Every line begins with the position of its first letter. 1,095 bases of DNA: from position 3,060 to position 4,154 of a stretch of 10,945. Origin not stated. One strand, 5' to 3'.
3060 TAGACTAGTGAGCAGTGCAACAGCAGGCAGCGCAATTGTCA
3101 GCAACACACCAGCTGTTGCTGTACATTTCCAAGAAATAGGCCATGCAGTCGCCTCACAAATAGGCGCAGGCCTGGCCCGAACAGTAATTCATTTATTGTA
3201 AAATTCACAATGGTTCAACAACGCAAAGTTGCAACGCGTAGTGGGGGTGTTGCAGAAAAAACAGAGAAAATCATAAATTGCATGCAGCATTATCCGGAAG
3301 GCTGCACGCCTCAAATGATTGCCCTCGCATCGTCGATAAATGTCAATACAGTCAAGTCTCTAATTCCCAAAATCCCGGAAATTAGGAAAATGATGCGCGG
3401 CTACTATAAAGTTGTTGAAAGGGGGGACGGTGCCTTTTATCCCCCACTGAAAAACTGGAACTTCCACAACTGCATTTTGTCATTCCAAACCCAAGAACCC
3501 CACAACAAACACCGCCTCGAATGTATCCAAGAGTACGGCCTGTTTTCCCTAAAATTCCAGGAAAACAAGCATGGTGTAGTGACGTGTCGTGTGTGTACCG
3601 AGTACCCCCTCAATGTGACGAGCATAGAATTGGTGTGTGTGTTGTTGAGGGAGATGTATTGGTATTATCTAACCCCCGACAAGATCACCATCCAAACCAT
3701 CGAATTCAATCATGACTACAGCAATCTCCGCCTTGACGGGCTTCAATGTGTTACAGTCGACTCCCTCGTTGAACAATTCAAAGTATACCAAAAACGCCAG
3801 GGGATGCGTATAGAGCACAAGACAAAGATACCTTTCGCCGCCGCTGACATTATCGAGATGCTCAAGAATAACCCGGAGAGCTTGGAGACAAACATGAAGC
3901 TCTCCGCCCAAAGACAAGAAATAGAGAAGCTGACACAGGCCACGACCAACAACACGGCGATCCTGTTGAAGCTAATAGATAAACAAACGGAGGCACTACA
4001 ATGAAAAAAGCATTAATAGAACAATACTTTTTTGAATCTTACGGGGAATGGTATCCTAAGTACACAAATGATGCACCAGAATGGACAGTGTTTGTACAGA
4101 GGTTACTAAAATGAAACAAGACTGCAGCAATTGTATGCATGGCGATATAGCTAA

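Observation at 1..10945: Complete 10.8-kb genome with an HK97-type head and packaging module but no recognisable replication, integration, tail-tube or lysis genes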

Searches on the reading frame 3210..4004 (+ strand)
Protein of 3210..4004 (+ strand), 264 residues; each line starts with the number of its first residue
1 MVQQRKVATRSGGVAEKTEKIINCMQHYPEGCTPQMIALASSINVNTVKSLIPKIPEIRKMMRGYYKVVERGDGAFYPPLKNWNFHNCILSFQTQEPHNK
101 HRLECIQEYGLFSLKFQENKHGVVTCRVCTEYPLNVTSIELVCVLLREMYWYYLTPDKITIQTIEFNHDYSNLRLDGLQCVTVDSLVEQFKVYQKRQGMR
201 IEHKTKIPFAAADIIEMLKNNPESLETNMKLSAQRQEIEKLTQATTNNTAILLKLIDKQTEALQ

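Call 5: search_protein_families(library=pfam, proteins=[window:3210-4004:+], max_evalue=0.1)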
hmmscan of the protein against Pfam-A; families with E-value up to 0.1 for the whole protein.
window:3210-4004:+ (264 aa): 0 families

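Call 6: search_protein_families(library=phrogs, proteins=[window:3210-4004:+], max_evalue=0.1)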
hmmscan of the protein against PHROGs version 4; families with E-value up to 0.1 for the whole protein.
window:3210-4004:+ (264 aa): 0 families

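Call 20: search_solved_structures(query=window:3210-4004:+, max_evalue=10)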
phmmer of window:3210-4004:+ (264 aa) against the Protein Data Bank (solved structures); distinct sequences matched with E-value up to 10: 9.
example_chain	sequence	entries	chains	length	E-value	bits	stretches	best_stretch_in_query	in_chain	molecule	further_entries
4v68_B1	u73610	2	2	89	0.68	12.6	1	2-64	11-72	50S ribosomal protein L28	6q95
4v83_BX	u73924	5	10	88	0.69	12.5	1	2-64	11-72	50S ribosomal protein L28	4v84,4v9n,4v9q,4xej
4v9j_B1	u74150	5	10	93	0.77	12.4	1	2-64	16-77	50S ribosomal protein L28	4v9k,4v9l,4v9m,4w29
5ot7_W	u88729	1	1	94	0.79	12.3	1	2-64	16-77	50S ribosomal protein L28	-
4v9i_B1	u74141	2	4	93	0.81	12.3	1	2-64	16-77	50S ribosomal protein L28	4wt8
6qnq_J8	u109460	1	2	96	0.84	12.3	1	2-64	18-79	50S ribosomal protein L28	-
4v87_AZ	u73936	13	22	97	0.86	12.2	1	2-64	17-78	50S ribosomal protein L28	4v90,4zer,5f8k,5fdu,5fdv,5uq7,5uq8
10px_11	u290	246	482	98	0.88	12.2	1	2-64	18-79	50S ribosomal protein L28 | 50S ribosomal protein L27 | Large ribosomal subunit protein bL28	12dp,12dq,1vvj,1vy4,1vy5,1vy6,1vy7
4v4i_V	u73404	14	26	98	0.92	12.1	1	2-64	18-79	50S ribosomal protein L28 | LSU ribosomal protein L28P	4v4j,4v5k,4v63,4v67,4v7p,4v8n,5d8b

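Call 32: search_solved_structures(query=A1, max_evalue=10, show_alignments=3)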
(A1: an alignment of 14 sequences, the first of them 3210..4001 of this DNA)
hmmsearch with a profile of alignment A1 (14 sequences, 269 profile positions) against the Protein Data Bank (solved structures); distinct sequences matched with E-value up to 10: 1.
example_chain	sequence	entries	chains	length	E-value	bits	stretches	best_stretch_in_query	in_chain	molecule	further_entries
36rp_L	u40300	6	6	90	0.89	11.9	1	153-187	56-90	DNA-directed RNA polymerase subunit Rpo11 | DNA-directed RNA polymerase subunit L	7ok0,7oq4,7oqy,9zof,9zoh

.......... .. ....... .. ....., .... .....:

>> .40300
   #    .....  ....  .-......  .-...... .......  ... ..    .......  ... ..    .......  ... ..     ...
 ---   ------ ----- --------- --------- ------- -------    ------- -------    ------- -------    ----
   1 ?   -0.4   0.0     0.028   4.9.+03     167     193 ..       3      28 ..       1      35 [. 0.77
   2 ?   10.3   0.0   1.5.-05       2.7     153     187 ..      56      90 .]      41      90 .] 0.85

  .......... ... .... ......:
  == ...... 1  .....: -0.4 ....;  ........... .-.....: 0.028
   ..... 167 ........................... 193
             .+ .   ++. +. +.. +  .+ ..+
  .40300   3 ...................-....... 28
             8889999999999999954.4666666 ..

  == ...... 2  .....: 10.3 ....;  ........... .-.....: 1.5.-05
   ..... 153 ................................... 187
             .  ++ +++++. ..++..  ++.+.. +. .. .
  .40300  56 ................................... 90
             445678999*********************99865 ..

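Call 33: search_protein_families(library=pfam, alignment_id=A1, max_evalue=10)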
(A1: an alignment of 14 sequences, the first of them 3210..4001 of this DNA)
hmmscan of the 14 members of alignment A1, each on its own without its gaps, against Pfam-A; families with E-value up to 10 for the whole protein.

A. member 1, window:3210-4001:+ (264 aa): 1 family
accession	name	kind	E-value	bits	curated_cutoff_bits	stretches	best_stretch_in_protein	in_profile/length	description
PF23159.1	WH_Rok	-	0.15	12.6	27.6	2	214-262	5-49/58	Repressor Rok winged helix domain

B. families by the number of members that match (of 14 scanned): 12 families
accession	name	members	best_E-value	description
PF08784.17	RPA_C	2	0.098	Replication protein A C terminal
PF05531.17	NPV_P10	2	0.15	Nucleopolyhedrovirus P10 protein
PF17534.7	DUF5453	1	0.016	Family of unknown function (DUF5453)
PF13879.11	Hmw_CFAP97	1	0.022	Hemingway/CFA97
PF15413.13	PH_11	1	0.063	Pleckstrin homology domain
PF08279.18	HTH_11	1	0.07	HTH domain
PF11212.13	DUF2999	1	0.071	Protein of unknown function (DUF2999)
PF23159.1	WH_Rok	1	0.15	Repressor Rok winged helix domain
PF14059.11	DUF4251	1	0.15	Domain of unknown function (DUF4251)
PF09339.16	HTH_IclR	1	0.16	IclR helix-turn-helix domain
PF11181.13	YflT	1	0.16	Heat induced stress protein YflT domain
PF08485.16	Polysacc_syn_2C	1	0.17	Polysaccharide biosynthesis protein C-terminal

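Call 34: find_homologous_proteins(query=window:3210-4001:+, max_evalue=0.001)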
Query window:3210-4001:+ (264 aa): 58 proteins with E <= 0.001 among 291 candidates.
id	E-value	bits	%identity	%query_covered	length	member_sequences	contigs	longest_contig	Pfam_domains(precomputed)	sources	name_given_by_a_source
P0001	1.1e-81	292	53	97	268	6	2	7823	-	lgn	-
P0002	1.1e-79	285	52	98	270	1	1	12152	-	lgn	-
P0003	6.8e-75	270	51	95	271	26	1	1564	-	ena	-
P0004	1.5e-74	269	52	97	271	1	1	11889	-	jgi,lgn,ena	-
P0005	1.8e-74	268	52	95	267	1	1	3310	-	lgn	-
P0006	1.6e-73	265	48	97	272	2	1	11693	-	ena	-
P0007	1.3e-72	262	50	97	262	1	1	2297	-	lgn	-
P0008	1.1e-71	259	51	92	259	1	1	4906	-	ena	-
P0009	2.4e-71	258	48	97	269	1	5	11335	-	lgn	-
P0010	5.4e-71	257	49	95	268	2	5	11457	-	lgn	-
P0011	1.1e-69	253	52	88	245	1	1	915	-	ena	-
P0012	1.4e-69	252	49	97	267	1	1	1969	-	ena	-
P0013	2.3e-69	252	48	99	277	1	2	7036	-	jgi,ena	-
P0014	4.0e-69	251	48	98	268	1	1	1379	-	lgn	-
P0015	1.1e-68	249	46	96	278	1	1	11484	-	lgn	-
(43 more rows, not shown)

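Call 43: predict_structure(alignment_id=A3)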
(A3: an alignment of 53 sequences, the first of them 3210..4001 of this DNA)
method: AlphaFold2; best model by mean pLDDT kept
length: 264 residues; sequences in the alignment: 53
mean_pLDDT: 76.8   pTM: 0.40
mean pLDDT of the five models: 76.8, 75.1, 75.0, 74.4, 73.7
residues with pLDDT >= 90: 107; 70-90: 63; 50-70: 60; < 50: 34
segments of 3 or more residues with pLDDT < 50: 72-85, 167-181
pLDDT, mean of each block of 10 residues (from residue 1): 61 87 89 95 96 93 80 42 61 83 88 91 91 80 91 83 59 40 59 54 60 56 66 94 98 97 92
secondary structure, 60 per line:
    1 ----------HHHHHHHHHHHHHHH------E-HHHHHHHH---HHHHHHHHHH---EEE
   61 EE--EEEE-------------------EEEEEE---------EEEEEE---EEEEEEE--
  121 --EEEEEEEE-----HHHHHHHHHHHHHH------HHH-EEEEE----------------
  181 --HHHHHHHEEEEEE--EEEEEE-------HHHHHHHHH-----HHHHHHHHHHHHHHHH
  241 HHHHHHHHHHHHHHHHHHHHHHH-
elements in order: H11-25 H34-41 H45-54 E58-62 E65-68 E88-93 E103-108 E112-118 E123-130 H136-149 E160-164 H183-189 E190-195 E198-203 H211-219 H225-263

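Call 45: fold_search(model_id=the predicted structure, library=pdb)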
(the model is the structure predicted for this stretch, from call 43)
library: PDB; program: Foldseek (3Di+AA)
matches with E <= 10: 1007; with E <= 0.001: 0
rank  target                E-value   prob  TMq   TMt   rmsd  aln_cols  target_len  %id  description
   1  3dpt_A                1.0e-02  0.82  0.23  0.21  20.7       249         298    8  COR domain of Rab family protein (Roco) (released 2008-08-12)
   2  1tqi                  1.9e-02  0.51  0.19  0.19  18.0       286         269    8  Crystal Structure of A. Fulgidus Rio2 Serine Protein Kinase (released 2004-09-28)
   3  5zuz_MODEL_1_A        2.2e-02  0.99  0.19  0.42   7.8        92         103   21  Solution Structure of the DNA-Binding Domain of Rok (released 2018-10-17)
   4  3c6k_D                3.4e-02  0.97  0.21  0.16   7.3       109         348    9  Crystal structure of human spermine synthase in complex with spermidine and 5-methylthioadenosine (released 2008-02-19)
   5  3c6k_B                3.4e-02  0.77  0.21  0.17  11.4       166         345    6  Crystal structure of human spermine synthase in complex with spermidine and 5-methylthioadenosine (released 2008-02-19)
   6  5tjj_B                3.8e-02  0.87  0.20  0.21  12.6       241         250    8  Crystal structure of IcIR transcriptional regulator from Alicyclobacillus acidocaldarius (released 2016-10-26)
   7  1zao                  6.4e-02  0.35  0.20  0.19  17.0       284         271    7  Crystal Structure of A.fulgidus Rio2 Kinase Complexed With ATP and Manganese Ions (released 2005-06-21)
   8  2ov7_A                7.6e-02  0.90  0.21  0.37   7.6       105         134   10  The first domain of the ribosomal protein L1 from Thermus thermophilus (released 2007-12-25)
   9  2xro_B                1.0e-01  0.85  0.21  0.23  14.5       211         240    8  Crystal structure of TtgV in complex with its DNA operator (released 2010-12-01)
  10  2z8u_P                1.1e-01  0.66  0.20  0.29  10.7       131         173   15  Methanococcus jannaschii TBP (released 2008-08-26)
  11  3c6k_C                1.1e-01  0.57  0.16  0.13  11.8       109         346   11  Crystal structure of human spermine synthase in complex with spermidine and 5-methylthioadenosine (released 2008-02-19)
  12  2ov7_B                1.2e-01  0.85  0.21  0.36   7.0        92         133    8  The first domain of the ribosomal protein L1 from Thermus thermophilus (released 2007-12-25)
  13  5tjj_A                1.3e-01  0.57  0.19  0.20  16.6       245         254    9  Crystal structure of IcIR transcriptional regulator from Alicyclobacillus acidocaldarius (released 2016-10-26)
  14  1mp9_B                1.3e-01  0.91  0.21  0.28   4.8       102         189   17  TBP from a mesothermophilic archaeon, Sulfolobus acidocaldarius (released 2003-11-04)
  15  5tvm_E                1.3e-01  0.21  0.19  0.17  13.7       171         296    9  Crystal structure of Trypanosoma brucei AdoMetDC/prozyme heterodimer (released 2017-01-11)
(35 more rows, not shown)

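Call 50: fold_search(model_id=the predicted structure, library=viral)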
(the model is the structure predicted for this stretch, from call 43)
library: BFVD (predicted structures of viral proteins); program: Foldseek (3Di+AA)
matches with E <= 10: 1076; with E <= 0.001: 1
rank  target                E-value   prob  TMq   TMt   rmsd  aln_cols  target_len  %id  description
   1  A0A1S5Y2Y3            1.8e-04  0.98  0.21  0.18  20.4       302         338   11  Uncharacterized protein [uncultured archaeal virus]
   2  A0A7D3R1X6            5.4e-03  0.99  0.22  0.25  11.9       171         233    7  Uncharacterized protein [Fadolivirus FV1/VV64]
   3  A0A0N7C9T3            1.2e-02  0.30  0.16  0.15  19.0       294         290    8  RIIB protein [Salmonella phage 38]
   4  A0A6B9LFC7            2.1e-02  1.00  0.20  0.51   8.2        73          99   18  Uncharacterized protein [Mycobacterium phage Onyinye]
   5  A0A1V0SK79            3.2e-02  0.33  0.17  0.18  17.5       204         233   11  Uncharacterized protein [Klosneuvirus KNV1]
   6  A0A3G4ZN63            3.4e-02  0.33  0.15  0.15  16.6       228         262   13  Uncharacterized protein [Terrestrivirus sp.]
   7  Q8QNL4                3.6e-02  0.82  0.21  0.27  12.0       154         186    8  EsV-1-53 [Ectocarpus siliculosus virus 1 (isolate New Zealand/Kaikoura/1988)]
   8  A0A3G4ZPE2            4.0e-02  0.90  0.23  0.22   9.7       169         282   16  Uncharacterized protein [Terrestrivirus sp.]
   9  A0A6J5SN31            4.2e-02  1.00  0.19  0.63   5.9        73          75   15  Uncharacterized protein [uncultured Caudovirales phage]
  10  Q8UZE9                4.2e-02  0.85  0.18  0.10   6.3       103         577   14  BcRF1 [Macacine gammaherpesvirus 4]
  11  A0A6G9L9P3            4.5e-02  1.00  0.19  0.49   4.7        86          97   16  (no name in the UniProt tables at hand)
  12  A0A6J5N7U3            4.7e-02  0.63  0.19  0.32  17.8       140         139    9  LexA, repressor LexA [uncultured Caudovirales phage]
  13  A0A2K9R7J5            5.0e-02  0.77  0.21  0.20  11.4       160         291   12  (no name in the UniProt tables at hand)
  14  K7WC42                5.0e-02  0.57  0.14  0.19  15.6       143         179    8  dUTP diphosphatase (Fragment) [Equine infectious anemia virus]
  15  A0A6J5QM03            5.3e-02  0.99  0.20  0.49   9.3        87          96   20  Uncharacterized protein [uncultured Caudovirales phage]
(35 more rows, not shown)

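Call 56: search_protein_representatives(alignment_id=A3)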
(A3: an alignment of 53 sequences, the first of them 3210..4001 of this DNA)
Query: 53 sequences, 269 profile positions. Proteins with E-value up to 0.001 (for the whole library): 317; up to 1e-10: 151; up to 1e-30: 67. The best 150 are listed.
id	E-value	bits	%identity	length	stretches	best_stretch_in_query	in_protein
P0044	1.8e-117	407.7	-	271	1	1-268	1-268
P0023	4.5e-112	390.0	-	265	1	2-265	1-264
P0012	5.0e-105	366.8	-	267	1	1-266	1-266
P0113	1.6e-102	358.6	-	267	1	3-267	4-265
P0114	5.1e-93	327.5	-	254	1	3-260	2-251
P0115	1.7e-85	302.8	-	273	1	2-266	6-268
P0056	3.3e-85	301.9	-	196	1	52-242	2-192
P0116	2.7e-84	298.9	-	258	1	1-266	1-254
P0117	9.8e-83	293.8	-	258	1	1-263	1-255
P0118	7.6e-82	290.8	-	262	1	3-266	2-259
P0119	1.1e-77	277.2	-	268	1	1-260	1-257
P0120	4.0e-77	275.4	-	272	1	2-265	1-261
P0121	1.0e-71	257.6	-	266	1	3-267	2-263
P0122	1.4e-69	250.6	-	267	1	2-252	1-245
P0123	6.8e-66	238.5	-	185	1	2-192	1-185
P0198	6.9e-19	84.4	-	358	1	13-262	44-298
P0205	4.3e-17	78.5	-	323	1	3-263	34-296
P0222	1.2e-13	67.2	-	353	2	98-226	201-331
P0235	6.7e-13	64.8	-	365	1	15-225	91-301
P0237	8.2e-13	64.5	-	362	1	14-260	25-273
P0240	1.0e-12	64.1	-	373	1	12-266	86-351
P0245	9.4e-12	61.0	-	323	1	15-265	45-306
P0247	1.2e-11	60.7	-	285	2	107-229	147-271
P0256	6.3e-11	58.3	-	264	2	159-226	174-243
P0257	7.3e-11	58.1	-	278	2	158-233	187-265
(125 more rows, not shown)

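Call 57: search_protein_families(library=pfam, proteins=[P0222, P0235, P0240, P0247, P0256, P0257, P0198, P0205, P0237, P0245], max_evalue=0.01)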
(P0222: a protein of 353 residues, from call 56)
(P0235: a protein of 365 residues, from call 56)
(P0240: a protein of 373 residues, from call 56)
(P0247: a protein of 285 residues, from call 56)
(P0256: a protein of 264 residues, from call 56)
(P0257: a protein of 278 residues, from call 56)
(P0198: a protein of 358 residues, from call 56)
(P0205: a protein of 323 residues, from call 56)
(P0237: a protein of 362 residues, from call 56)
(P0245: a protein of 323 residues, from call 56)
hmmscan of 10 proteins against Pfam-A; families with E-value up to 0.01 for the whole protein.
P0222 (353 aa): 3 families
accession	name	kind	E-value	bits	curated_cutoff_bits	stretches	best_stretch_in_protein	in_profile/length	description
PF13338.12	AbiEi_4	-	1.1e-05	25.9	25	0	131-153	28-47/49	Transcriptional regulator, AbiEi antitoxin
PF14394.12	DUF4423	-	0.0038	17.5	30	0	7-56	26-75/165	Domain of unknown function (DUF4423)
PF21476.4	PF0610-like_N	-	0.0039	17.8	33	0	3-38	2-35/50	PF0610-like, N-terminal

P0235 (365 aa): 9 families
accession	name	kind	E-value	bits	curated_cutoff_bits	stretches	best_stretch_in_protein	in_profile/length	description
PF25213.1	HVO_A0261_N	-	9.4e-06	25.9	35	1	106-145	23-62/86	HVO_A0261 N-terminal domain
PF13412.12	HTH_24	-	5.2e-05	23.2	21.9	1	108-138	18-48/48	Winged helix-turn-helix DNA-binding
PF09339.16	HTH_IclR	-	0.00026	21.2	22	1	97-140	8-51/52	IclR helix-turn-helix domain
PF01978.25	TrmB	-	0.00037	20.7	25.6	1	107-145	22-60/68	Sugar-specific transcriptional regulator TrmB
PF24033.1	DUF7342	-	0.00046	20.6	31.6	1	100-143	10-53/150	Family of unknown function (DUF7342)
PF03297.21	Ribosomal_S25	-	0.00049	20.7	28.8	1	91-143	41-92/101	S25 ribosomal protein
PF12802.13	MarR_2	-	0.00065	20.2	27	1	107-142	20-55/61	MarR family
PF01418.23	HTH_6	-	0.0012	19.3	28.3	0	108-136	35-63/77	Helix-turn-helix domain, rpiR family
PF01022.26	HTH_5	-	0.0013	19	22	1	109-138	17-46/47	Bacterial regulatory protein, arsR family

P0240 (373 aa): 2 families
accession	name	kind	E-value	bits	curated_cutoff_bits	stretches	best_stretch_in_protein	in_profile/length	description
PF13412.12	HTH_24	-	0.0046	16.9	21.9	1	106-136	18-48/48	Winged helix-turn-helix DNA-binding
PF01743.26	PolyA_pol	-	0.008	17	23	0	176-257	3-74/126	Poly A polymerase head domain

P0247 (285 aa): 2 families
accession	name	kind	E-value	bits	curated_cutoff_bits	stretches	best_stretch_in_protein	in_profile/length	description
PF13338.12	AbiEi_4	-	1.2e-06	28.9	25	1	61-92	22-49/49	Transcriptional regulator, AbiEi antitoxin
PF02082.26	Rrf2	-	0.0018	18.9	30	1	32-82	3-54/132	Iron-dependent Transcriptional regulator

P0256 (264 aa): 3 families
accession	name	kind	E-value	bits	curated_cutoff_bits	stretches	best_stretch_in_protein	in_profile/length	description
PF14947.12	HTH_45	-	0.00034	21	25.5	1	7-60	4-56/77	Winged helix-turn-helix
PF13338.12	AbiEi_4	-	0.00044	20.8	25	1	26-62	17-48/49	Transcriptional regulator, AbiEi antitoxin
PF04703.18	FaeA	-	0.0015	19.3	20.7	1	11-55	5-48/62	FaeA-like protein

P0257 (278 aa): 0 families

P0198 (358 aa): 7 families
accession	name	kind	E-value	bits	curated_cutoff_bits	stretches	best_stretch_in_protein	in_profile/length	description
PF13412.12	HTH_24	-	1.4e-07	31.4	21.9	1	47-92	3-47/48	Winged helix-turn-helix DNA-binding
PF12802.13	MarR_2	-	1.2e-05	25.9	27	1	52-95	10-53/61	MarR family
PF09339.16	HTH_IclR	-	8.7e-05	22.7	22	1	51-95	7-51/52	IclR helix-turn-helix domain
PF13338.12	AbiEi_4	-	0.00064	20.2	25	1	63-100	14-46/49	Transcriptional regulator, AbiEi antitoxin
PF08281.18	Sigma70_r4_2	-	0.0012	18.8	25.7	1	62-85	26-49/54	Sigma-70, region 4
PF01022.26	HTH_5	-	0.002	18.4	22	1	51-92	6-45/47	Bacterial regulatory protein, arsR family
PF14947.12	HTH_45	-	0.0051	17.2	25.5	1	51-100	10-56/77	Winged helix-turn-helix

P0205 (323 aa): 7 families
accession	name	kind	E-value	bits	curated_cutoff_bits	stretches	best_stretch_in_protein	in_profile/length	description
PF09339.16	HTH_IclR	-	3.7e-10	39.9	22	1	54-96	8-50/52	IclR helix-turn-helix domain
PF01022.26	HTH_5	-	4.2e-05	23.8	22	1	60-95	13-46/47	Bacterial regulatory protein, arsR family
PF13412.12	HTH_24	-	9.2e-05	22.4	21.9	1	68-95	21-48/48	Winged helix-turn-helix DNA-binding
PF12802.13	MarR_2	-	0.00084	19.9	27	1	61-96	15-52/61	MarR family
PF01978.25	TrmB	-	0.001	19.3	25.6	0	67-95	25-53/68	Sugar-specific transcriptional regulator TrmB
PF12840.13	HTH_20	-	0.0015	18.9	27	1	60-96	14-50/51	Helix-turn-helix domain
PF08279.18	HTH_11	-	0.0083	16.4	25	0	52-91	3-42/55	HTH domain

P0237 (362 aa): 5 families
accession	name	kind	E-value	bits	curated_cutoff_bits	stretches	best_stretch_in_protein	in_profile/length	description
PF09202.17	Rio2_N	-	0.00021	22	27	1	33-91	15-70/82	Rio2, N-terminal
PF12802.13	MarR_2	-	0.00057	20.4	27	1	24-74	2-52/61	MarR family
PF03297.21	Ribosomal_S25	-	0.0012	19.5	28.8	1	30-79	45-93/101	S25 ribosomal protein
PF13412.12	HTH_24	-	0.0041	17.1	21.9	1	27-72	3-47/48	Winged helix-turn-helix DNA-binding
PF05732.17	RepL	-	0.0081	16.1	20.3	0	32-87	64-120/164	Firmicute plasmid replication protein (RepL)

P0245 (323 aa): 1 family
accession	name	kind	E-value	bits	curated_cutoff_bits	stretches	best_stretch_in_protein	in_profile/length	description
PF09339.16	HTH_IclR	-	0.0024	18.1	22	1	53-85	10-42/52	IclR helix-turn-helix domain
